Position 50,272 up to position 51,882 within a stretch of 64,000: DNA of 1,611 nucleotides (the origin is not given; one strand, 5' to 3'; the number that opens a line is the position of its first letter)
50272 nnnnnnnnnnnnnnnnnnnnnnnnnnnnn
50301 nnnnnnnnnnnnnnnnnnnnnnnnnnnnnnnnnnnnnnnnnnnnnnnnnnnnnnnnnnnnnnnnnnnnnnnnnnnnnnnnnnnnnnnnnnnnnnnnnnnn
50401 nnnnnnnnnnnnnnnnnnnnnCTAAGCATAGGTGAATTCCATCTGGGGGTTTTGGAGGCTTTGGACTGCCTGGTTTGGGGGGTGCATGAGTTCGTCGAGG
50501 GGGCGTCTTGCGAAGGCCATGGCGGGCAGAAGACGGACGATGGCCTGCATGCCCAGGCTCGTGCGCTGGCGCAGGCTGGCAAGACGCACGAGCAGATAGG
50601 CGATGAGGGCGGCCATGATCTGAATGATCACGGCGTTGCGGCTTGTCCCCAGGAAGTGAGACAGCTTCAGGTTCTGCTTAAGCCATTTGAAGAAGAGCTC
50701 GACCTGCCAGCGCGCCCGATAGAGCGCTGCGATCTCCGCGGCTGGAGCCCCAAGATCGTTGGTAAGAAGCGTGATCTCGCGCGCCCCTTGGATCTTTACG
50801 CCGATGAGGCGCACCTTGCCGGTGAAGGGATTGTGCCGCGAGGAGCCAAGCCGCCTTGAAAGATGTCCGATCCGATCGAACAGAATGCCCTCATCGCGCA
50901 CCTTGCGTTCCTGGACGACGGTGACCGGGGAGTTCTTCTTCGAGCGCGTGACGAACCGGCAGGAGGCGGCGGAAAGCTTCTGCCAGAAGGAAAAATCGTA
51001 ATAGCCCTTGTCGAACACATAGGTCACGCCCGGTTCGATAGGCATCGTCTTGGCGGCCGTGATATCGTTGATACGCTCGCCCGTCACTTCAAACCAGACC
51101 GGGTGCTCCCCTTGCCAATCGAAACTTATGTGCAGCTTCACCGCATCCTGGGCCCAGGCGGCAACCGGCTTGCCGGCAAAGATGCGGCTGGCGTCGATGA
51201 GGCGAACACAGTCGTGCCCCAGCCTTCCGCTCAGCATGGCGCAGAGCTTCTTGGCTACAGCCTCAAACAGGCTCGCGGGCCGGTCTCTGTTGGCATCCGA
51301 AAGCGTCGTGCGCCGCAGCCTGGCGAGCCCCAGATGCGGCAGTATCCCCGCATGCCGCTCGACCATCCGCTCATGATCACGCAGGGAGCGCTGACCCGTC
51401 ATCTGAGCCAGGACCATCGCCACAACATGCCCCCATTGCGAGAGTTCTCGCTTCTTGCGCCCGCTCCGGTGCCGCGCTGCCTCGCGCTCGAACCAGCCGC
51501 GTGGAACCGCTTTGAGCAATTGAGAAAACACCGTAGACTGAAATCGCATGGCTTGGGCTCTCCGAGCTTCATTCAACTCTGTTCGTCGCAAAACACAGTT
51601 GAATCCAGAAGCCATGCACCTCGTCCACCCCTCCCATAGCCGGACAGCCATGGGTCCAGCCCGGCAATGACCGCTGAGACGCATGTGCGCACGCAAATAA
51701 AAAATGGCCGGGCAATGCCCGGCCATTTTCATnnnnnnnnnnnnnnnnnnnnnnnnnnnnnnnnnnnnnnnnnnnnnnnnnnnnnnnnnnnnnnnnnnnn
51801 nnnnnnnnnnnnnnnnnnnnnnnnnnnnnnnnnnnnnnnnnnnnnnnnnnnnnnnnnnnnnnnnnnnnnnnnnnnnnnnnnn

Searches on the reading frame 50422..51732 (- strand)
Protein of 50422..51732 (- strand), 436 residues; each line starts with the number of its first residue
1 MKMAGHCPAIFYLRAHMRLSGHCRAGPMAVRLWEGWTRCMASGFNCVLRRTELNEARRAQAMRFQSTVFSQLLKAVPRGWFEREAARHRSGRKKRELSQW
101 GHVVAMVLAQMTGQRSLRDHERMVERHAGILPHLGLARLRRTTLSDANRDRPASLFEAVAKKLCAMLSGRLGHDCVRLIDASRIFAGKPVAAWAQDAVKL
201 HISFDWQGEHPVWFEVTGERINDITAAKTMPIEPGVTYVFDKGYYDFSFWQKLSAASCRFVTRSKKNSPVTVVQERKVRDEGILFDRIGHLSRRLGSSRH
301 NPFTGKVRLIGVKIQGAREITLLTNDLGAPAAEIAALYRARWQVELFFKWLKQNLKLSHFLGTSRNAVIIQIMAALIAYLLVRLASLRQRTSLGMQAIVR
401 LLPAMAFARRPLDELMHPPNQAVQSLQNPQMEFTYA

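Call 3: search_protein_families(library=pfam, proteins=[window:50422-51732:-])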
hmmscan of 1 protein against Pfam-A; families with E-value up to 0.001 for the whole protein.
window:50422-51732:- (436 aa): 2 families
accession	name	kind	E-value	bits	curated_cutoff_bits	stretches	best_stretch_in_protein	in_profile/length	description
PF01609.27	DDE_Tnp_1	-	1.4e-26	93.9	23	1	174-381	4-200/200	Transposase DDE domain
PF14294.11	DUF4372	-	4.4e-18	65.7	25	1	65-136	2-73/74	Domain of unknown function (DUF4372)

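Call 4: search_protein_families(library=ncbifam, proteins=[window:50422-51732:-])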
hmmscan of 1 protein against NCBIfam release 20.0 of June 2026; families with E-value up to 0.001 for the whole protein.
window:50422-51732:- (436 aa): 10 families
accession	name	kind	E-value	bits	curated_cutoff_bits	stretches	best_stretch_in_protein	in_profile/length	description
NF033592.1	transpos_IS4_1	equivalog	3.9e-61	207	115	1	73-384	2-330/332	IS4 family transposase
NF049925.1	transpos_IS4_4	equivalog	1.2e-11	44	250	1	305-386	287-371/449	IS4 family transposase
NF033559.2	transpos_IS1634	equivalog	3e-10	39.7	100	1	322-401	363-446/483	IS1634 family transposase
NF033591.1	transpos_IS4_2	equivalog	2.7e-09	36.6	152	1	236-382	120-277/340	IS4 family transposase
NF049999.1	transpos_IS701_3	equivalog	8.8e-09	34.7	170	1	315-394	290-369/412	IS701 family transposase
NF033540.2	transpos_IS701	equivalog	8.6e-08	31.9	150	1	321-369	297-346/363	IS701 family transposase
NF049921.1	transpos_IS701_2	equivalog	9.2e-08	31.9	250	1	303-391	207-296/318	IS701 family transposase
NF033520.1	transpos_IS982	equivalog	3.2e-07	30.2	130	0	198-268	114-185/243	IS982 family transposase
NF033580.1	transpos_IS5_3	equivalog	6.1e-05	22.7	110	0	332-357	209-234/258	IS5 family transposase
NF033590.1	transpos_IS4_3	equivalog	7.6e-05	21.9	160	1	330-388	267-326/405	IS4 family transposase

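Call 16: find_homologous_proteins(query=window:50422-51549:-)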
Query window:50422-51549:- (375 aa): 4797 proteins with E <= 0.001 among 8000 candidates; the best 120 are listed.
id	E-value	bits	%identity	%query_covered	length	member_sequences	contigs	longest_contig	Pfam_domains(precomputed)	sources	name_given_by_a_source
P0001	9.1e-231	784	93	100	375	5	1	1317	PF01609.28,PF14294.12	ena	-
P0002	6.5e-188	643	77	100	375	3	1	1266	PF01609.28,PF14294.12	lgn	-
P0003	1.3e-182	625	74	100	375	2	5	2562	PF01609.28,PF14294.12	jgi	jgi:hypothetical protein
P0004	1.2e-165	569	68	100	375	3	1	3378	PF01609.28,PF14294.12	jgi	jgi:hypothetical protein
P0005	1.6e-163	562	67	100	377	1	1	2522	PF01609.28,PF14294.12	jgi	jgi:hypothetical protein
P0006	2.9e-161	555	67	100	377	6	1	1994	PF01609.28,PF14294.12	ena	-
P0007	3.0e-161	555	66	100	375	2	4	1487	PF01609.28,PF14294.12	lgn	-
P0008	4.4e-161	554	67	100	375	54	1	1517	PF01609.28,PF14294.12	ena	-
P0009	5.7e-161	554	66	100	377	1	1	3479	PF01609.28,PF14294.12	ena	-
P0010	7.0e-160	550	67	100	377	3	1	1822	PF01609.28,PF14294.12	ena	-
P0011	4.0e-159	548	66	100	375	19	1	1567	PF01609.28,PF14294.12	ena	-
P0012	2.4e-158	545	67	100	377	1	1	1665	PF01609.28,PF14294.12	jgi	jgi:hypothetical protein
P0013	3.3e-158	545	65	100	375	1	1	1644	PF01609.28,PF14294.12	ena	-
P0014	3.9e-158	545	66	100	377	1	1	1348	PF01609.28,PF14294.12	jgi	jgi:hypothetical protein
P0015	1.1e-157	543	66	100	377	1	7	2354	PF01609.28,PF14294.12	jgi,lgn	jgi:hypothetical protein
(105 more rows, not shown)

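Call 20: search_dna_similar(query=window:50422-51549:-, collection=plasmids, mode=protein, max_rows=40)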
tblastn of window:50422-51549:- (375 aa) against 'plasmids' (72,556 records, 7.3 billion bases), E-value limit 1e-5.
Records with a match: 403; places in all: 545; records where one place covers at least 80% of the query: 247.
Best place of each record, by identity: <60% 403.
By first word of the organism name: Enterococcus 124; Acinetobacter 47; Sinorhizobium 41; Bacteroides 17; Nostoc 16; Halobacterium 15; Rhizobium 12; Synechocystis 9; Haloarcula 8; Parabacteroides 7; and 58 more.
By predicted mobility (MOB-suite, as given by PLSDB): non-mobilizable 192; conjugative 129; mobilizable 82.
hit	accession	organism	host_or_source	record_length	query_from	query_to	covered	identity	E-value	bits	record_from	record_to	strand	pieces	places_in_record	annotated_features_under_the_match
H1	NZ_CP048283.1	Rhizobium leguminosarum bv. viciae 248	Fava bean,whole organism,nodules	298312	1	370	98%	42.9%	2e-70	292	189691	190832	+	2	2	none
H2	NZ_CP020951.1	Rhizobium sp. CIAT894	-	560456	1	360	96%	43.1%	3e-84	286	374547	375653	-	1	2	IS4 family transposase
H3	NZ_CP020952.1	Rhizobium sp. CIAT894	-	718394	1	360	96%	43.1%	3e-84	286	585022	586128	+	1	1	IS4 family transposase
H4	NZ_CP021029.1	Rhizobium sp. TAL182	Phaseolus vulgaris,cell culture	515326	1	357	95%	43.2%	2e-84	287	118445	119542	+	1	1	IS4 family transposase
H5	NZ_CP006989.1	Rhizobium etli bv. mimosae str. IE4771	Phaseolus vulgaris,whole organism,nodule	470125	1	357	95%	42.9%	4e-84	286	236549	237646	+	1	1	IS4 family transposase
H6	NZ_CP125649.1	Rhizobium sp. BT04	Phaseolus vulgaris,Pure culture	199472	1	357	95%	42.1%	1e-82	281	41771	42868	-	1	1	IS4 family transposase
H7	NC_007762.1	Rhizobium etli CFN 42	-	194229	1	357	95%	42.1%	5e-81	277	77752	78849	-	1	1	IS4-like element ISRel1 family transposase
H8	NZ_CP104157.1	Rhizobium sophoriradicis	Phaseolus vulgaris,cell culture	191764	1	357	95%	42.1%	5e-81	277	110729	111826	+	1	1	IS4-like element ISRel1 family transposase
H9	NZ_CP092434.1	Rhizobium sp. K102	Phaseolus vulgaris,Cell culture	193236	1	357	95%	42.1%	5e-81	277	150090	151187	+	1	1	IS4-like element ISRel1 family transposase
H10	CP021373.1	Rhizobium sp. ACO-34A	Agave americana L.,cell ...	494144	1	354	94%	40.8%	1e-79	273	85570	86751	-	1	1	IS4 family transposase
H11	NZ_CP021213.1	Sinorhizobium meliloti RU11/001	-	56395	1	375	100%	38.1%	2e-67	238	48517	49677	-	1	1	IS4-like element ISRm16 family transposase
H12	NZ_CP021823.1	Sinorhizobium meliloti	Medicago truncatula,Single Cell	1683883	1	375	100%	38.1%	2e-67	238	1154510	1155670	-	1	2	none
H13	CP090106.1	Sinorhizobium meliloti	Medicago,Cell culture,Plant nodule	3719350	1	375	100%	37.9%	2e-55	242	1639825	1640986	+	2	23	none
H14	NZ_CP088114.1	Sinorhizobium meliloti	cell culture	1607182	1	375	100%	37.9%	6e-67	236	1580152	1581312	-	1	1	none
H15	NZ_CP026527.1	Sinorhizobium meliloti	Medicago sativa L. subsp. ambigua,Cell ...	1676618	1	375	100%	37.9%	6e-67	236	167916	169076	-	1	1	none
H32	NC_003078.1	Sinorhizobium meliloti 1021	-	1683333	1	358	95%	37.7%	7e-66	233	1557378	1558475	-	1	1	none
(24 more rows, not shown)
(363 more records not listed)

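Call 21: get_annotated_region(hit=H32, flank=600)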
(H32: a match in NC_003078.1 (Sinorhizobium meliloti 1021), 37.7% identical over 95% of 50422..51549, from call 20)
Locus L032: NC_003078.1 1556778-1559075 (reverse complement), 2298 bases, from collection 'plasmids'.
description: Sinorhizobium meliloti 1021 plasmid pSymB, complete sequence
organism: Sinorhizobium meliloti 1021 (NCBI taxid 266834)
taxonomy: Bacteria; Pseudomonadota; Alphaproteobacteria; Hyphomicrobiales; Rhizobiaceae; Sinorhizobium; Sinorhizobium meliloti; Sinorhizobium meliloti 1021
host: -; source: -; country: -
typing (MOB-suite, as given by PLSDB): mobilizable; relaxase MOBQ
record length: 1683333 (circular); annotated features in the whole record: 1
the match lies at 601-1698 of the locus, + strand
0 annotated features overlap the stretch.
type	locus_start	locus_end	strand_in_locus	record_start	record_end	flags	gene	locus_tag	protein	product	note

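Call 22: get_annotated_region(hit=H7, flank=600)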
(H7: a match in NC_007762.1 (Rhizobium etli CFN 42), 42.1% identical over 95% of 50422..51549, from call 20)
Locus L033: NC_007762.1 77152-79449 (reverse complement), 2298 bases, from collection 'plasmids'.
description: Rhizobium etli CFN 42 plasmid p42a, complete sequence
organism: Rhizobium etli CFN 42 (NCBI taxid 347834)
taxonomy: Bacteria; Pseudomonadota; Alphaproteobacteria; Hyphomicrobiales; Rhizobiaceae; Rhizobium; Rhizobium etli; Rhizobium etli CFN 42
host: -; source: -; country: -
typing (MOB-suite, as given by PLSDB): conjugative; replicon rep_cluster_446; relaxase MOBQ; mating-pair formation MPF_T
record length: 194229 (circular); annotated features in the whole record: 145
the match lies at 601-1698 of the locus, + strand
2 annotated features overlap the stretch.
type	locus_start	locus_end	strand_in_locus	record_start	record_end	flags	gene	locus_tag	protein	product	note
CDS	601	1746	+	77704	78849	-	-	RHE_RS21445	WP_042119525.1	IS4-like element ISRel1 family transposase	GO:0006313 - DNA transposition [Evidence IEA]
CDS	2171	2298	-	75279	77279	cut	virD4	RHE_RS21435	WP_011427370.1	type IV secretion system ATPase VirD4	-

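Call 23: get_annotated_region(hit=H11, flank=600)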
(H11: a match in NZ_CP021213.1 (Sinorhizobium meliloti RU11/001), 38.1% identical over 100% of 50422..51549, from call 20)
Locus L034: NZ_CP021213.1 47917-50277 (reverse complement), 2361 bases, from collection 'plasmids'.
description: Sinorhizobium meliloti RU11/001 plasmid pSmeRU11a, complete sequence
organism: Sinorhizobium meliloti RU11/001 (NCBI taxid 1401243)
taxonomy: Bacteria; Pseudomonadota; Alphaproteobacteria; Hyphomicrobiales; Rhizobiaceae; Sinorhizobium; Sinorhizobium meliloti; Sinorhizobium meliloti RU11/001
host: -; source: -; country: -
typing (MOB-suite, as given by PLSDB): mobilizable; replicon rep_cluster_1776; relaxase MOBQ
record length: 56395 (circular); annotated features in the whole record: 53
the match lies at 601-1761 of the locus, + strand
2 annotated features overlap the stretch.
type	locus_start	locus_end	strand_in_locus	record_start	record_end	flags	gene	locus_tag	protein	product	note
CDS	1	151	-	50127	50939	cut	istB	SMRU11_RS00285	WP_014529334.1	IS21-like element ISRm9 family helper ATPase IstB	-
CDS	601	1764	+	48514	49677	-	-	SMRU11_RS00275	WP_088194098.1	IS4-like element ISRm16 family transposase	GO:0006313 - DNA transposition [Evidence IEA]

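Call 30: find_related_loci(query=A1, collection=genome_contigs, flank=700)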
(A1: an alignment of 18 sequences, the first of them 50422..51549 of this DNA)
Query A1 (375 aa) in genome_contigs; peptide patterns used: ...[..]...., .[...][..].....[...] (x = any residue, [..] = any of these).
600 stretches matched a pattern (row limit reached: there are more); 585 encode a relative of the query (tblastn E <= 1e-3); the best 80 are kept; 80 distinct loci.
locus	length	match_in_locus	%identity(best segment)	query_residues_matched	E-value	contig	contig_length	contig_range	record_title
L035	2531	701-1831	53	1-372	3e-127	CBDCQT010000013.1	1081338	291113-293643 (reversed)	MAG: Alphaproteobacteria bacterium isolate e3c776a9-cacd-4c18-a30b-cff54c8cb4cc genome assembly, contig: contig_13, whol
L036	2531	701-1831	54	1-372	2e-123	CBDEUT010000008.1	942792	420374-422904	MAG: Alphaproteobacteria bacterium isolate fc402c75-b288-4e17-89ce-89b0a21d97e0 genome assembly, contig: contig_8, whole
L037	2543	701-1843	52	1-375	7e-122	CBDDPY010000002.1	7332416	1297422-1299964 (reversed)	MAG: Alphaproteobacteria bacterium isolate c8c04a1d-975f-49ae-a333-9dd0332b5757 genome assembly, contig: chromosome_2, w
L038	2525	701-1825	42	1-366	5e-90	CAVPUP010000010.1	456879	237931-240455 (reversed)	MAG: uncultured Alphaproteobacteria bacterium isolate MFD10113.bin.2.132 genome assembly, contig: contig_8756, whole gen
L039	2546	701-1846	42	1-373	1e-89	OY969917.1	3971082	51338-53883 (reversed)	MAG: uncultured proteobacterium isolate MFD05580.bin.1.54 genome assembly, chromosome: 1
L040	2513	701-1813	44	1-360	8e-89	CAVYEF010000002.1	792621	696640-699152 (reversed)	MAG: uncultured Alphaproteobacteria bacterium isolate MFD01213.bin.1.162 genome assembly, contig: contig_1579, whole gen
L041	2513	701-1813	44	1-360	8e-89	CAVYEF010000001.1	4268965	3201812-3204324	MAG: uncultured Alphaproteobacteria bacterium isolate MFD01213.bin.1.162 genome assembly, contig: contig_1158, whole gen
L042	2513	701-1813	44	1-360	2e-88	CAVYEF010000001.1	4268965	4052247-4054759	MAG: uncultured Alphaproteobacteria bacterium isolate MFD01213.bin.1.162 genome assembly, contig: contig_1158, whole gen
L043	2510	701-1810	45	1-358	1e-87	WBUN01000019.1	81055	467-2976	MAG: Hyphomicrobiaceae bacterium isolate SB17 contig_223, whole genome shotgun sequence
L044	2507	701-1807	45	1-358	2e-86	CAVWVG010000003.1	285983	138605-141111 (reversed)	MAG: uncultured Alphaproteobacteria bacterium isolate MFD04944.bin.2.136 genome assembly, contig: contig_27521, whole ge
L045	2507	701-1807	45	1-358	2e-86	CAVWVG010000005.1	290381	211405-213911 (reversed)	MAG: uncultured Alphaproteobacteria bacterium isolate MFD04944.bin.2.136 genome assembly, contig: contig_3617, whole gen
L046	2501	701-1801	42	1-358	7e-85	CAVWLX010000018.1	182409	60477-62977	MAG: uncultured Alphaproteobacteria bacterium isolate MFD04434.bin.1.35 genome assembly, contig: contig_56579, whole gen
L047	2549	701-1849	41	1-369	2e-79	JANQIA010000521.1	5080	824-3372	MAG: Rhodovibrionaceae bacterium isolate PL24a_bin.31 k99_7307920, whole genome shotgun sequence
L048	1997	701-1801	40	5-360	1e-75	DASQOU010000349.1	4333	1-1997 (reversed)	MAG TPA_asm: Bradyrhizobium sp. isolate SMAG_U10811 k141_2390545, whole genome shotgun sequence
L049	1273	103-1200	38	1-357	3e-78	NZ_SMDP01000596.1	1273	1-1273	Geitlerinema sp. P-1104 NODE_596, whole genome shotgun sequence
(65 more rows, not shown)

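Call 33: find_encoding_contigs(protein=P0001, flank=1000, max_places=5)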
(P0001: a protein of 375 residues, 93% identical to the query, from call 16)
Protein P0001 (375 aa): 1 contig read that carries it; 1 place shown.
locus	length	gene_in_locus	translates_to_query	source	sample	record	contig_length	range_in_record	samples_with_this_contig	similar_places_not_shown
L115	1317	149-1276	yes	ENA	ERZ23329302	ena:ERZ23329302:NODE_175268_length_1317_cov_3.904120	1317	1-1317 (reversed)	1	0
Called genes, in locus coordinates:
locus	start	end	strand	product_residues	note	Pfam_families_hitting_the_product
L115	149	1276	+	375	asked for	PF14294:DUF4372, PF01609:DDE_Tnp_1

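Call 34: find_encoding_contigs(protein=P0003, flank=1000, max_places=6)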
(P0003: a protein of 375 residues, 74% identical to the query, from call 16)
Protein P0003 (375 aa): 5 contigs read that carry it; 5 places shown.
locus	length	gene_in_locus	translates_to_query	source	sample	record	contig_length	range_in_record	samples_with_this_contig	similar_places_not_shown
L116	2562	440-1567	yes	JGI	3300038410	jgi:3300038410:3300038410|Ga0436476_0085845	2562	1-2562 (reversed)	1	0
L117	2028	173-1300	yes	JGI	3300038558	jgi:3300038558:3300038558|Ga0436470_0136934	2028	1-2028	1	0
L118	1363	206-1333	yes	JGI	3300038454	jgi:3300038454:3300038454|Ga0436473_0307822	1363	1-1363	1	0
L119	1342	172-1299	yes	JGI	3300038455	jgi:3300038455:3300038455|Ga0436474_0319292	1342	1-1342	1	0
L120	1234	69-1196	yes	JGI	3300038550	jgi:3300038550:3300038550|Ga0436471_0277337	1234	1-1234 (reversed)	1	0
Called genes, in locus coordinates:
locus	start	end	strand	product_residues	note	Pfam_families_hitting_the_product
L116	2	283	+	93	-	?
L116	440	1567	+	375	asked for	PF14294:DUF4372, PF01609:DDE_Tnp_1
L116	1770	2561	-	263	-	PF00294:PfkB, PF01467:CTP_transf_like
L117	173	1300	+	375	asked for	PF14294:DUF4372, PF01609:DDE_Tnp_1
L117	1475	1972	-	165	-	PF00903:Glyoxalase (weak)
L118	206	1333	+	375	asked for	PF14294:DUF4372, PF01609:DDE_Tnp_1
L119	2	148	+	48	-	?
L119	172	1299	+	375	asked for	PF14294:DUF4372, PF01609:DDE_Tnp_1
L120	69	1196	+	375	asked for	PF14294:DUF4372, PF01609:DDE_Tnp_1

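Call 63: search_solved_structures(query=A1, max_evalue=1)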
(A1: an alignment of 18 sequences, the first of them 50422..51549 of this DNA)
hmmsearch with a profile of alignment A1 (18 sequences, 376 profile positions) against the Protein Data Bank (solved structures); distinct sequences matched with E-value up to 1: 0.

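Call 71: predict_structure(alignment_id=A1)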
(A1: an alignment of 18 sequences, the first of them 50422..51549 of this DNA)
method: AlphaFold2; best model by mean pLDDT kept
length: 375 residues; sequences in the alignment: 18
mean_pLDDT: 52.8   pTM: 0.40
mean pLDDT of the five models: 52.8, 51.4, 49.2, 40.2, 39.1
residues with pLDDT >= 90: 0; 70-90: 81; 50-70: 88; < 50: 206
segments of 3 or more residues with pLDDT < 50: 1-15, 27-61, 63-89, 109-164, 286-315, 340-349, 359-375
pLDDT, mean of each block of 10 residues (from residue 1): 30 51 51 36 44 43 48 39 39 52 49 32 36 39 39 35 51 69 68 82 73 82 84 53 81 74 87 76 52 38 43 50 55 50 45 49 38 32
secondary structure, 60 per line:
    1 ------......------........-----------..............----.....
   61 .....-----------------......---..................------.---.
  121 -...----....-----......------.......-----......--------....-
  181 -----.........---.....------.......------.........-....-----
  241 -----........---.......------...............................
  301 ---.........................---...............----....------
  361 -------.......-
elements in order: H7-12 H19-26 H38-51 H56-65 H83-88 H92-109 H129-132 E138-143 E150-156 H162-167 E176-179 H186-194 E198-202 E209-215 E222-230 H232-235 E246-253 E257-263 H270-300 H304-328 H332-346 H351-354 H368-374
